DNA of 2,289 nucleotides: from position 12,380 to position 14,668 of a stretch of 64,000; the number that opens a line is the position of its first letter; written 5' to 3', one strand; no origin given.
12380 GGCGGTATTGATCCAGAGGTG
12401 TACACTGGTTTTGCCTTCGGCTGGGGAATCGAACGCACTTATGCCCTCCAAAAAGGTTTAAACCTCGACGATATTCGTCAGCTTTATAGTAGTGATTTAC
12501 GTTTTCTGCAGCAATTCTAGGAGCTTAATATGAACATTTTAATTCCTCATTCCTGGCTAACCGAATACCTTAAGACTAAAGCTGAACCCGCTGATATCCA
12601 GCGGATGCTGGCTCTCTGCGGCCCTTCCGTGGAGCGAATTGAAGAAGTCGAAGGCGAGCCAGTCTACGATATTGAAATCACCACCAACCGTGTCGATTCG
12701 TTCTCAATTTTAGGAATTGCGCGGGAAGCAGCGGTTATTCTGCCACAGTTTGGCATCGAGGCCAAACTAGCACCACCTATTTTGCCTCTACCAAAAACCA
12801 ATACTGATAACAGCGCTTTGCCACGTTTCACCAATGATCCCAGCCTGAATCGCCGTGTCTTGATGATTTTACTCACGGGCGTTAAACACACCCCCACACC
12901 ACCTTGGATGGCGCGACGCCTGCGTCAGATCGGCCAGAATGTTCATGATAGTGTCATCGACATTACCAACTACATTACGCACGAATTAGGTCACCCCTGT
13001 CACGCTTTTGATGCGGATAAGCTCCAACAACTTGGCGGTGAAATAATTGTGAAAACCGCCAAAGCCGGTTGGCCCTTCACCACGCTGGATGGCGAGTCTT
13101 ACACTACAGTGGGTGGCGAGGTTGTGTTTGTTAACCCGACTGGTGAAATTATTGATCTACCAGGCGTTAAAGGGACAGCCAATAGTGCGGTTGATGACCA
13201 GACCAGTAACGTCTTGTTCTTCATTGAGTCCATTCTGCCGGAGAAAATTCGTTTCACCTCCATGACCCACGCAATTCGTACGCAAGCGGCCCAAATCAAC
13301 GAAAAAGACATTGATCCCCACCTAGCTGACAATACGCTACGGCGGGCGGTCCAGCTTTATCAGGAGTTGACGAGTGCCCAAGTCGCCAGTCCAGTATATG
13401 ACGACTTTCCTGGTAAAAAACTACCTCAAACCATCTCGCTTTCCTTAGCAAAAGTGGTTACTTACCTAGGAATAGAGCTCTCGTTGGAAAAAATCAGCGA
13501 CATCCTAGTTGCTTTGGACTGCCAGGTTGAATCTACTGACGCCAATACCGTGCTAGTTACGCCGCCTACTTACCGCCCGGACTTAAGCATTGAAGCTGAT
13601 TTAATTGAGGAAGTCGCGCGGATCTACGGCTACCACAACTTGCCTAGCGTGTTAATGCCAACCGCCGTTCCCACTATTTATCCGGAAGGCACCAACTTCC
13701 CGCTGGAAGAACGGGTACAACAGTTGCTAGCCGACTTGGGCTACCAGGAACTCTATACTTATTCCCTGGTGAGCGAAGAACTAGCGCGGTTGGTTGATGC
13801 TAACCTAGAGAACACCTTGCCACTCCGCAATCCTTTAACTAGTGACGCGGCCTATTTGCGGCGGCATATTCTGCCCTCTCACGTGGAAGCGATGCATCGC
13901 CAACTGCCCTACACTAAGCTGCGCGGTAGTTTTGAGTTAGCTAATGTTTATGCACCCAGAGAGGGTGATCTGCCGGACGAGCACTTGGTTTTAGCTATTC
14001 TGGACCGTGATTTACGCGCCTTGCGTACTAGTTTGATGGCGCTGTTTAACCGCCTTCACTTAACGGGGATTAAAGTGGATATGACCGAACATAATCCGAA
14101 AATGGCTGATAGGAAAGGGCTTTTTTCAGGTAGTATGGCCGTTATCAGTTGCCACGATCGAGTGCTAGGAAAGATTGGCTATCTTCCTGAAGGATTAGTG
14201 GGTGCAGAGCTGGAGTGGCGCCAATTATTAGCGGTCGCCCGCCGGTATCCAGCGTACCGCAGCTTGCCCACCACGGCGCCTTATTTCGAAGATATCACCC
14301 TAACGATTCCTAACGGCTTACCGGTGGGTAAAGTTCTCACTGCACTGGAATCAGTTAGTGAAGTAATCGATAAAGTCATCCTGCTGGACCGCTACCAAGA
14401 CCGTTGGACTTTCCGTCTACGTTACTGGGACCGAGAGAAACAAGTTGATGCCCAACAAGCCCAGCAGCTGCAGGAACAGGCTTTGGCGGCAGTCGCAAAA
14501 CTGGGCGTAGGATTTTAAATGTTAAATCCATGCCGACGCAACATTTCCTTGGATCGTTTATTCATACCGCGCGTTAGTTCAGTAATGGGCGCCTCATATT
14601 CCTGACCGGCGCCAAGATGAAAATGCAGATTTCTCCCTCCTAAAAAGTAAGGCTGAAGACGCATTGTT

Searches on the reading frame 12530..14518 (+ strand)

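Call 26: search_protein_families(library=ncbifam, proteins=[window:12530-14518:+], max_evalue=0.00001)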
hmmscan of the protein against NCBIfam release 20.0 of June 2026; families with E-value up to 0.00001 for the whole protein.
window:12530-14518:+ (662 aa): 3 families
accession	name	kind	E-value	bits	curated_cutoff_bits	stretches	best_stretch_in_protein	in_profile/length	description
TIGR00472.1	pheT_bact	equivalog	2.8e-110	369.8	402.65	1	45-657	160-792/798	phenylalanine--tRNA ligase subunit beta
NF001882.0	PRK00629.5-4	equivalog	1.1e-30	106.7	527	1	139-613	247-688/725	phenylalanine--tRNA ligase subunit beta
TIGR00471.1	pheT_arch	equivalog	6.1e-23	81.1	282.65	1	275-456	253-432/551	phenylalanine--tRNA ligase subunit beta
